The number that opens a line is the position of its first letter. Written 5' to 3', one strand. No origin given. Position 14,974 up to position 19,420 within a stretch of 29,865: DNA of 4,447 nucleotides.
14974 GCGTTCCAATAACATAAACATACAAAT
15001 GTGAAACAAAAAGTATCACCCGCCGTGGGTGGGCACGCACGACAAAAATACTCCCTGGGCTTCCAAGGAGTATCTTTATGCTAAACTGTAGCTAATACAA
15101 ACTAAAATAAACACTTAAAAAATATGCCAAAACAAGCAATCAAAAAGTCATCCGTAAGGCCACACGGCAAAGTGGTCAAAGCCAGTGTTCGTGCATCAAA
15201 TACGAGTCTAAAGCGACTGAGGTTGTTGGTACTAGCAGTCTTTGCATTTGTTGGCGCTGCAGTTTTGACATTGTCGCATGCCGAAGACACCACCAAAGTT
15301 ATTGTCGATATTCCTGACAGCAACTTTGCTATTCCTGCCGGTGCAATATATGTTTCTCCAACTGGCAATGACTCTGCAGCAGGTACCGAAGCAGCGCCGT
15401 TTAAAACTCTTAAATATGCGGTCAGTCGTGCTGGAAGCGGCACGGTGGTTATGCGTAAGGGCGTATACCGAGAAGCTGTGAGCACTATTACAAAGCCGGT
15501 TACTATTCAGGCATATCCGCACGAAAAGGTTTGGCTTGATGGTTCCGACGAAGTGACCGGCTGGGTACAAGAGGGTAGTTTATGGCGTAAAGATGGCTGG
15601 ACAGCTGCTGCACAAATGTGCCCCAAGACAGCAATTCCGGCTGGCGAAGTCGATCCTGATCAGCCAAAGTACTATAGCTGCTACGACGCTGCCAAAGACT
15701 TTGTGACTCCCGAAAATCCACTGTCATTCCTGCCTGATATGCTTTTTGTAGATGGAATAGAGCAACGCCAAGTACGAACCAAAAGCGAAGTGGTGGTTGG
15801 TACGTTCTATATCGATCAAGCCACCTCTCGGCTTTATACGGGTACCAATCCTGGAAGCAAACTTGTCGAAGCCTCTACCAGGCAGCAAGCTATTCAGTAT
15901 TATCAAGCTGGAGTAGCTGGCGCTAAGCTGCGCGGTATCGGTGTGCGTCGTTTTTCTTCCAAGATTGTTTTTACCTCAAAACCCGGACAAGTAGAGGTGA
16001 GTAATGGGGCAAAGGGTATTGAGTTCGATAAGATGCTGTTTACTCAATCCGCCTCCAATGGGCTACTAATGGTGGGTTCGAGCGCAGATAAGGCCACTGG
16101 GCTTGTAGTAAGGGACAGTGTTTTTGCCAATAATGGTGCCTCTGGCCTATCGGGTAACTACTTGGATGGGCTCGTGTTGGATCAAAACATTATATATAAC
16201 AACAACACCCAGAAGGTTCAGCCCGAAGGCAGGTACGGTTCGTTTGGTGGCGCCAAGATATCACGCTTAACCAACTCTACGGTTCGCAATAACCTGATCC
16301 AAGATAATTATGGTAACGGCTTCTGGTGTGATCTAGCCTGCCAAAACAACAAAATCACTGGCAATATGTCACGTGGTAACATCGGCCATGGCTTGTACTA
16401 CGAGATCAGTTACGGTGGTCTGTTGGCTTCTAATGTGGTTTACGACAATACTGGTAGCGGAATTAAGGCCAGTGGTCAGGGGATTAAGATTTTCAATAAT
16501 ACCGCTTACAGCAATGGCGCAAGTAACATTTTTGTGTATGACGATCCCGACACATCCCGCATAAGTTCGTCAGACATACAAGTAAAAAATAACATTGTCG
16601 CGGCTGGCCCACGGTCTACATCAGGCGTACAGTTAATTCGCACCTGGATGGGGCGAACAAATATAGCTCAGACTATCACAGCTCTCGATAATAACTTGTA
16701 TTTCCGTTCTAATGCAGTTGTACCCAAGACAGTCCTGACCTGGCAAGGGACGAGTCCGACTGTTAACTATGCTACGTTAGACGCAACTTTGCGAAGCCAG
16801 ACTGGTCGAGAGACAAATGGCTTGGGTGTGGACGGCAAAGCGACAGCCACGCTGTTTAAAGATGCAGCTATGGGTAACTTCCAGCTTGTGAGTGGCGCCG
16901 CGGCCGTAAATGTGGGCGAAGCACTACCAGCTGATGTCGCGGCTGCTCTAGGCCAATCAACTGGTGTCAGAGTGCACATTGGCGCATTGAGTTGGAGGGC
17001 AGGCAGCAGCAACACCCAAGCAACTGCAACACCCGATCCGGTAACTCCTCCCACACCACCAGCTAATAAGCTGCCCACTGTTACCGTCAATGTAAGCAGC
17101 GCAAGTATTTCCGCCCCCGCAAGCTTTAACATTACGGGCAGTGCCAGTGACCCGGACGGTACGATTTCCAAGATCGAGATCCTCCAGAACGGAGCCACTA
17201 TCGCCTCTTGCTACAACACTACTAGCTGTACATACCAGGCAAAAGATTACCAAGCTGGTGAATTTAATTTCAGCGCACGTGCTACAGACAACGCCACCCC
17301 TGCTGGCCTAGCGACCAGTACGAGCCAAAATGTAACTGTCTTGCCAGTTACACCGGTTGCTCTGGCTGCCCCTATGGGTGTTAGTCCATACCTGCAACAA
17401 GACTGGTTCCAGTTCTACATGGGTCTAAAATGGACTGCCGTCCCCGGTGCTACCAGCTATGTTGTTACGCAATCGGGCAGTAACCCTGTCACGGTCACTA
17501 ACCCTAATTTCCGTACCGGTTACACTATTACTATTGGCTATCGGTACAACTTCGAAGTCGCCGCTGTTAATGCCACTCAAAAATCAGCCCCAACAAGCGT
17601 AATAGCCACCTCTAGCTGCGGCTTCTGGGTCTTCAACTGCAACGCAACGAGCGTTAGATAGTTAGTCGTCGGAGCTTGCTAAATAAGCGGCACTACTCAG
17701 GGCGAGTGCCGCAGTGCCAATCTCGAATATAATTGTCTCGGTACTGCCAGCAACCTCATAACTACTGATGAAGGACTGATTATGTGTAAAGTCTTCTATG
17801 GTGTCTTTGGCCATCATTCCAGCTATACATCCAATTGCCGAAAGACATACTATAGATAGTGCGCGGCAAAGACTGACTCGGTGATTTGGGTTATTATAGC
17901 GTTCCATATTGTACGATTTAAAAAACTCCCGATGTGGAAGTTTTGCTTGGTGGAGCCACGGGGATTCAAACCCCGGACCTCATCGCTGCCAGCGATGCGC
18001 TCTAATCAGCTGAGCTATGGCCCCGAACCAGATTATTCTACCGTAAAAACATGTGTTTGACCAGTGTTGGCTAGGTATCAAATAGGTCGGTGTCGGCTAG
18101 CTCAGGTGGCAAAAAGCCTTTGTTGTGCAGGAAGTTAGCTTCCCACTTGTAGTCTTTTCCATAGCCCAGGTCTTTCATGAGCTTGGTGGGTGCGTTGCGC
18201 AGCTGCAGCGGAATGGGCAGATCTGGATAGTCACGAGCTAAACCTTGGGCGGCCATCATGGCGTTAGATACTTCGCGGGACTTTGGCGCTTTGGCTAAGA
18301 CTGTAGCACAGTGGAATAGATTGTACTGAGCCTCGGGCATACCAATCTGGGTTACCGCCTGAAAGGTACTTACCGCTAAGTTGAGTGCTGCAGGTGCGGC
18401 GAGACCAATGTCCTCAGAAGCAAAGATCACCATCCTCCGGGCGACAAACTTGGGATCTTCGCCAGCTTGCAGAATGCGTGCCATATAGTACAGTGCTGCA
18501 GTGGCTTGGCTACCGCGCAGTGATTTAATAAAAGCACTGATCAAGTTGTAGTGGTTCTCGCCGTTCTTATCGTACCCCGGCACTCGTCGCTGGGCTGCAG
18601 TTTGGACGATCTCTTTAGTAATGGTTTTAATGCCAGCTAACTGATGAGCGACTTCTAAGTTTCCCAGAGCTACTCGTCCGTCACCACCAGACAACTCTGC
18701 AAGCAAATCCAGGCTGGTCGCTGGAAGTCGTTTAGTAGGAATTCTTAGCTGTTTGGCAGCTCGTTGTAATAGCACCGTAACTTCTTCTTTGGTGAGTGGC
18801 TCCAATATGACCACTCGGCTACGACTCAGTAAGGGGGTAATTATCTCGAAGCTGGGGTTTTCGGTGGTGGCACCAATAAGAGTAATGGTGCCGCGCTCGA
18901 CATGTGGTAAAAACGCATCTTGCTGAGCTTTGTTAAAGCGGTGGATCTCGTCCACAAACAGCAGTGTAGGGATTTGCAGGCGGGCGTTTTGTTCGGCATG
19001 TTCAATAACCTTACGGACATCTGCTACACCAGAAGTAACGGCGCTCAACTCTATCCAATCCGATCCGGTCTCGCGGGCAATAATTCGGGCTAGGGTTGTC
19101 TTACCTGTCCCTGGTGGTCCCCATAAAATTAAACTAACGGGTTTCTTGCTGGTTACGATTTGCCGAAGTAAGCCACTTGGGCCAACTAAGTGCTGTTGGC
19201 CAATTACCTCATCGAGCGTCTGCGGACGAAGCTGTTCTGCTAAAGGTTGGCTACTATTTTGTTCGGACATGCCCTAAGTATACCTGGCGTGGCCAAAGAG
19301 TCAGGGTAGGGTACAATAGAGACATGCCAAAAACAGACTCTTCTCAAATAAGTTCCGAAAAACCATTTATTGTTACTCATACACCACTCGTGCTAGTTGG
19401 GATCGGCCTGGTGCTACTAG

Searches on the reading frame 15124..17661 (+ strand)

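Call 74: search_protein_families(library=pfam, proteins=[window:15124-17661:+], max_evalue=0.001)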
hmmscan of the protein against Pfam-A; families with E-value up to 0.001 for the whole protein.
window:15124-17661:+ (845 aa): 3 families
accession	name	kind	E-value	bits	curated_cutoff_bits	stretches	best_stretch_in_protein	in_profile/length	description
PF13229.12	Beta_helix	-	1.3e-12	48.1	25.9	1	295-453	7-148/158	Right handed beta helix region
PF05048.19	NosD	-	2.4e-06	27.6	23.6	1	380-479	66-163/212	Periplasmic copper-binding protein (NosD)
PF17957.7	Big_7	-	9.7e-06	26.6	24.1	1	652-713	2-65/70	Bacterial Ig domain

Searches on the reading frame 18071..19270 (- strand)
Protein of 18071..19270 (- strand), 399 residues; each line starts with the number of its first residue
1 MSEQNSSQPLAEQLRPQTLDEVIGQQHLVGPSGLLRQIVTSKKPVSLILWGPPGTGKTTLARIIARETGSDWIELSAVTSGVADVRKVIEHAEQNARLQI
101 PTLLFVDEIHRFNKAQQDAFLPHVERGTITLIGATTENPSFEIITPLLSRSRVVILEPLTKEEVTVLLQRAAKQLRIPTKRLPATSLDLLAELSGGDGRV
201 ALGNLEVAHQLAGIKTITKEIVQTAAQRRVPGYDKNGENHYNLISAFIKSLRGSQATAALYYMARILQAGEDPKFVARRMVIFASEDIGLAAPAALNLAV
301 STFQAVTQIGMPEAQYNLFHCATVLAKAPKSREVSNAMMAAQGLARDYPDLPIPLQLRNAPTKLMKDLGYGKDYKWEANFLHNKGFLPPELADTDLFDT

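Call 74: search_protein_families(library=pfam, proteins=[window:18071-19270:-], max_evalue=0.001)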
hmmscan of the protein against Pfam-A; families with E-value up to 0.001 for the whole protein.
window:18071-19270:- (399 aa): 17 families
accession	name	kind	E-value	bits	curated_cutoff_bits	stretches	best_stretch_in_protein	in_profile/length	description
PF12002.13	MgsA_C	-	1e-48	165.8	27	1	253-395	1-146/167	MgsA AAA+ ATPase C terminal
PF16193.11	AAA_assoc_2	-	1.3e-21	77.1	34.3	1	183-252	8-81/81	AAA C-terminal domain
PF00004.35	AAA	-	1.2e-18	68.2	21.2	1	47-155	1-127/131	ATPase family associated with various cellular activities (AAA)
PF05496.18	RuvB_N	-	1.7e-14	54.3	27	1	14-132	1-116/159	Holliday junction DNA helicase RuvB P-loop domain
PF13191.12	AAA_16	-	1.8e-06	29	32.6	0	39-70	19-50/167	AAA ATPase domain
PF14532.12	Sigma54_activ_2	-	1e-05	26.2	25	1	35-122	14-91/138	Sigma-54 interaction domain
PF07728.20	AAA_5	-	1.2e-05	25.7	22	1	47-133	2-99/139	AAA domain (dynein-related subfamily)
PF20720.3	nSTAND3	-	2.3e-05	24.6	27.2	1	46-93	19-65/155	Novel STAND NTPase 3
PF00158.32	Sigma54_activat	-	4.6e-05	23.6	20.2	0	103-138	96-131/168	Sigma-54 interaction domain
PF06068.19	TIP49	-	5.5e-05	22.9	23.8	1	18-72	22-78/347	TIP49 P-loop domain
PF13401.12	AAA_22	-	6e-05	23.8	27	0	46-73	7-37/130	AAA domain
PF13604.12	AAA_30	-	0.00011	22.4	27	0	34-133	9-123/191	AAA domain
PF01078.27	Mg_chelatase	-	0.00011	22.1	20.3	0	46-80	24-62/207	Magnesium chelatase, subunit ChlI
PF13173.12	AAA_14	-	0.00019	21.9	27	1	47-164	5-128/129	AAA domain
PF06414.18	Zeta_toxin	-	0.00074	19.5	22.3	0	39-71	11-45/199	Zeta toxin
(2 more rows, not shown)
